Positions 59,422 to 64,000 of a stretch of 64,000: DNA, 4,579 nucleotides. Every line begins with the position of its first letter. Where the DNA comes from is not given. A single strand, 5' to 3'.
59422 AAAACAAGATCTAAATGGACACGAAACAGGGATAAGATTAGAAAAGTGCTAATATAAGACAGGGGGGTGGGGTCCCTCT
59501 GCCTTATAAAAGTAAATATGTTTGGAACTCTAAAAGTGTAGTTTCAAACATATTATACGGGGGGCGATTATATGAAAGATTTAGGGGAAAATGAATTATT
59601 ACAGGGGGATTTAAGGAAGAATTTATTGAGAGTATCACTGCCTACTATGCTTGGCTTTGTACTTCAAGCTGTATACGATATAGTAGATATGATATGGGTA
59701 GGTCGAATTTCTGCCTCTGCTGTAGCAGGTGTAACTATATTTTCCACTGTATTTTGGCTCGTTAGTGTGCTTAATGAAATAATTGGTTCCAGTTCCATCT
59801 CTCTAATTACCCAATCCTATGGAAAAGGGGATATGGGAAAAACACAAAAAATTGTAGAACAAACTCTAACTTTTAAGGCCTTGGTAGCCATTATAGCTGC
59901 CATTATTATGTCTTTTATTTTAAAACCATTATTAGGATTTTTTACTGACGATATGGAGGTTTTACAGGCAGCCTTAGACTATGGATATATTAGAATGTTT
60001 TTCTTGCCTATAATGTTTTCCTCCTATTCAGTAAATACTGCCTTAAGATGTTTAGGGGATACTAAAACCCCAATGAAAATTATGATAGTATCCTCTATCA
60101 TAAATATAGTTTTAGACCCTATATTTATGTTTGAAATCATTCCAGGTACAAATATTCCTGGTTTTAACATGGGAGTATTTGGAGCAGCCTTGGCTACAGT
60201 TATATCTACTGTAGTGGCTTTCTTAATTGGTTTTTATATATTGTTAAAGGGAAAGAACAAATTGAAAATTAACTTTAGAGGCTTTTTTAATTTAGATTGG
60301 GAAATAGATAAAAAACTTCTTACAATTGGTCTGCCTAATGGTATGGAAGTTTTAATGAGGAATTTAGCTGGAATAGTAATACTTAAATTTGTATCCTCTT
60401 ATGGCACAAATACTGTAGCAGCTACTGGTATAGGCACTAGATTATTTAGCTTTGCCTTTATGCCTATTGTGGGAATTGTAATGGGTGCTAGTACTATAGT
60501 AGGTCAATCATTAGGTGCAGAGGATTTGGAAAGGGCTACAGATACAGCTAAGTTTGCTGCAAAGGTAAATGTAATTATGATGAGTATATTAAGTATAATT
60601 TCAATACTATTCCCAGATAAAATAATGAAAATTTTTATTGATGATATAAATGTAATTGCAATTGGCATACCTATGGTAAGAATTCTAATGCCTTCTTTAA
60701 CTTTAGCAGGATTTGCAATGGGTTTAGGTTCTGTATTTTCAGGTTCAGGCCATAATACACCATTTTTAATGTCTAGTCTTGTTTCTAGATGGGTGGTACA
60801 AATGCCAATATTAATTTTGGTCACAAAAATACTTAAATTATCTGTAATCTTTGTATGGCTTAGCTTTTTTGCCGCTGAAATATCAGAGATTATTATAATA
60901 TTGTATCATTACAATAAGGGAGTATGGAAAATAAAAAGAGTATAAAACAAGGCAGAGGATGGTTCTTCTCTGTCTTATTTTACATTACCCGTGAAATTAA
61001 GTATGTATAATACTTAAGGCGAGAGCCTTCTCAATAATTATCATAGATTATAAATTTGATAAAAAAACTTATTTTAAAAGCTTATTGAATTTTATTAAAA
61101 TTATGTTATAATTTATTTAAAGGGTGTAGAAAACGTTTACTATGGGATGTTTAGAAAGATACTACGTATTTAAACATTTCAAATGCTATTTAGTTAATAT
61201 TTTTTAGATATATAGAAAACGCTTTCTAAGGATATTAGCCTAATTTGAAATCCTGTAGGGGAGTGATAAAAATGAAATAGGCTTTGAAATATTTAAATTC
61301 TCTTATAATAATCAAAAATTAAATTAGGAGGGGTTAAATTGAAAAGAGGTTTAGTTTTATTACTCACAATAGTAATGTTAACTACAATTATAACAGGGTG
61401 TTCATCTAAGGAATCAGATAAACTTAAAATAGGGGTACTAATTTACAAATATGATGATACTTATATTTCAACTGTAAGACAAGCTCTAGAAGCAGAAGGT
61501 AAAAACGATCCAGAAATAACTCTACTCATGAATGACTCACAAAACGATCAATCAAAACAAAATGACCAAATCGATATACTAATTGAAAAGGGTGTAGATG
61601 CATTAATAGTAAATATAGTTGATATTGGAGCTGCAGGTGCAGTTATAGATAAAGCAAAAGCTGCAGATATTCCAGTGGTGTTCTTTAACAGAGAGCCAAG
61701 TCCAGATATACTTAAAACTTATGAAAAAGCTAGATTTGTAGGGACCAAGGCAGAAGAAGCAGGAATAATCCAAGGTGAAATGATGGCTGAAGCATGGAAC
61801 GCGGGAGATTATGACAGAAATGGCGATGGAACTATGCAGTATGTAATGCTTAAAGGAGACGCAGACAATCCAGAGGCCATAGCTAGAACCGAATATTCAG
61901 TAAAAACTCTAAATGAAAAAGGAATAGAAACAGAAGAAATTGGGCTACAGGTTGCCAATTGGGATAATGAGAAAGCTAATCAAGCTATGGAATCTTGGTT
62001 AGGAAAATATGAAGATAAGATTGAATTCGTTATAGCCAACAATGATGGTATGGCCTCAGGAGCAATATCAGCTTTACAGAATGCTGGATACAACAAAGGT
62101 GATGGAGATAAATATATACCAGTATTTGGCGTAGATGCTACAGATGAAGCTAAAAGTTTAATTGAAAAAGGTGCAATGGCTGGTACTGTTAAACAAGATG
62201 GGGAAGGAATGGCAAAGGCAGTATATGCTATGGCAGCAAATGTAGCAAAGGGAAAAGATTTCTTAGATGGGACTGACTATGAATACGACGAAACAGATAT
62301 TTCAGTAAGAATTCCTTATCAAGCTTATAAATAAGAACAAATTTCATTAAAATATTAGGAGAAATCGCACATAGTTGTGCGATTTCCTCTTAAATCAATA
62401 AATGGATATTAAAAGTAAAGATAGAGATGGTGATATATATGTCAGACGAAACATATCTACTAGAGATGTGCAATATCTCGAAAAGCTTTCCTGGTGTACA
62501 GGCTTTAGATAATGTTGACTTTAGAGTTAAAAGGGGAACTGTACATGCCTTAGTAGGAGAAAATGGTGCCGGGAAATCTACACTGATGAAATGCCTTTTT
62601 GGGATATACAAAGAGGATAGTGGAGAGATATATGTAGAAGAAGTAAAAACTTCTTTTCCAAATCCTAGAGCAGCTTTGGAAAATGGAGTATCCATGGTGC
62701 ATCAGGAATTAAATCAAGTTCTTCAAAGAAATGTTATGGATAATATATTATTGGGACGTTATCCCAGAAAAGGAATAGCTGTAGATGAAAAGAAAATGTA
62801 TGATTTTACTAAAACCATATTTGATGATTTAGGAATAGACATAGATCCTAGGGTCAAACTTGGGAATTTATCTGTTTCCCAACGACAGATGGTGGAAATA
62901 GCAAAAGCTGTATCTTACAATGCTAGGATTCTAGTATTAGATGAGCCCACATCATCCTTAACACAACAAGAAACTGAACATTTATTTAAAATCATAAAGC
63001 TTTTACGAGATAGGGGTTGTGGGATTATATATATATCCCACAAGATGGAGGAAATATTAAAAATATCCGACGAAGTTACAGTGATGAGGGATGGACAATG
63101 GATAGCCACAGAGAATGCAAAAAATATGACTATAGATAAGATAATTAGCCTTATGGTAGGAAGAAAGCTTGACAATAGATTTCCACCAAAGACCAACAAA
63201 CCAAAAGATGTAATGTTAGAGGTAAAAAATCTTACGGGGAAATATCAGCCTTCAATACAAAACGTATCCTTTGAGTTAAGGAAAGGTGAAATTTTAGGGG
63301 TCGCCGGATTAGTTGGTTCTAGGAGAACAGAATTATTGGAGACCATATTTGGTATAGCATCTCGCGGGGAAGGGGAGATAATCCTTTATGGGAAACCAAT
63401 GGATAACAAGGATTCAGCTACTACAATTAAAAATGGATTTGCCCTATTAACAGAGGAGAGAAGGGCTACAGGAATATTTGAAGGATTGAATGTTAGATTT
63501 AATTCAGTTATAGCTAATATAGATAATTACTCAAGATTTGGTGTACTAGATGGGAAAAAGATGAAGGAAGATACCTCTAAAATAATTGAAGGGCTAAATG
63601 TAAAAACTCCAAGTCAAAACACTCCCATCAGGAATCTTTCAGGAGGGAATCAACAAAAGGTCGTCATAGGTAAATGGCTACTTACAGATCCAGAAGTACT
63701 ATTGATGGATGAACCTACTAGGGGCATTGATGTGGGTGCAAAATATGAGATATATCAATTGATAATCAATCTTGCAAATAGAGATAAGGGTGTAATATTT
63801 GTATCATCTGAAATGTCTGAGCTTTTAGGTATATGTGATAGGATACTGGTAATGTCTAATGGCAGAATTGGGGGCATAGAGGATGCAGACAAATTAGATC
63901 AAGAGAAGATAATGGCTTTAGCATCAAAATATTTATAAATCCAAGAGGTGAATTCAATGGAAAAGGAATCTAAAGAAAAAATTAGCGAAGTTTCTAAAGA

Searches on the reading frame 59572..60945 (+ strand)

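Call 74: search_protein_families(library=pfam, proteins=[window:59572-60945:+], max_evalue=0.00001)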
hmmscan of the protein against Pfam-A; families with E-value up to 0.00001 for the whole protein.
window:59572-60945:+ (457 aa): 1 family
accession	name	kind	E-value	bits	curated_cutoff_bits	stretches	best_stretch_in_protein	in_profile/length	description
PF01554.23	MatE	-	2.1e-54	184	24.9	2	24-184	1-161/161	MatE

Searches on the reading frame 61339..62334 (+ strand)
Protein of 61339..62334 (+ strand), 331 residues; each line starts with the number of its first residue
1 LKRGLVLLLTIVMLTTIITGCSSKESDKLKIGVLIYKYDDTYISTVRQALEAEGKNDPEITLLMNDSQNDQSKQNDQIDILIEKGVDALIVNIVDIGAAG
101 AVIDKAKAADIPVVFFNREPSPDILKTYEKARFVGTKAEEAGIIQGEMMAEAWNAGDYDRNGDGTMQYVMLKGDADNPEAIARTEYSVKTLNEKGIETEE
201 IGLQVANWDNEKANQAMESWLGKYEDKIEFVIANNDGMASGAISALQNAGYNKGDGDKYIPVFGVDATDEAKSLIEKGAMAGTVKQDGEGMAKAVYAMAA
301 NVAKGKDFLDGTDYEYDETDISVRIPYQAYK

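Call 74: search_protein_families(library=pfam, proteins=[window:61339-62334:+], max_evalue=0.00001)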
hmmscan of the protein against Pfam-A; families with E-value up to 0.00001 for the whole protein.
window:61339-62334:+ (331 aa): 2 families
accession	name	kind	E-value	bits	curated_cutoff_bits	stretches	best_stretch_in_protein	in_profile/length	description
PF13407.12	Peripla_BP_4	-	3.8e-61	207.3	35.1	1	31-307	1-258/258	Periplasmic binding protein domain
PF00532.27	Peripla_BP_1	-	4e-10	40.1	22.2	1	29-258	2-213/281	Periplasmic binding proteins and sugar binding domain of LacI family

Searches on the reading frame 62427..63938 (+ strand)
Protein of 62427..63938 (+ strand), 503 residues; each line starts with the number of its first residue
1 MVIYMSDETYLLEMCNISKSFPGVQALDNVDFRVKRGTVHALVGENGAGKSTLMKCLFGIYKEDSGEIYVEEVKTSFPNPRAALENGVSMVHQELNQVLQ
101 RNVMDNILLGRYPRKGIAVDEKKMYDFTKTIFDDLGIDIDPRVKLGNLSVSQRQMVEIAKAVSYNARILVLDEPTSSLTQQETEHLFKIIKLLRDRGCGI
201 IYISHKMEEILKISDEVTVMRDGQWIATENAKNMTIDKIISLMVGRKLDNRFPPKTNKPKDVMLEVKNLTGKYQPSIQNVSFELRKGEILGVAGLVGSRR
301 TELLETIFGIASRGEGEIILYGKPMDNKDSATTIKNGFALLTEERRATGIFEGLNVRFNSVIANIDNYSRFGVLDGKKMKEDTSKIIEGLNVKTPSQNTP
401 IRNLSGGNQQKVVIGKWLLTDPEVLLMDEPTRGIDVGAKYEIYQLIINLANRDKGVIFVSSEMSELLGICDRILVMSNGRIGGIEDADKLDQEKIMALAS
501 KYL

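Call 74: search_protein_families(library=pfam, proteins=[window:62427-63938:+], max_evalue=0.00001)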
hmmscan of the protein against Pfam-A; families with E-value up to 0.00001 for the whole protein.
window:62427-63938:+ (503 aa): 3 families
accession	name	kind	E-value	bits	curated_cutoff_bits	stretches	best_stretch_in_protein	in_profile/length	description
PF00005.33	ABC_tran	-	8e-50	169.4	25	2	27-176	1-137/137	ABC transporter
PF13304.12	AAA_21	-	3.3e-14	54.1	27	0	387-460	221-297/304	AAA domain, putative AbiEii toxin, Type IV TA system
PF09818.15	ABC_ATPase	-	4.2e-06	26.4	23.2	0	34-62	77-105/283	P-loop domain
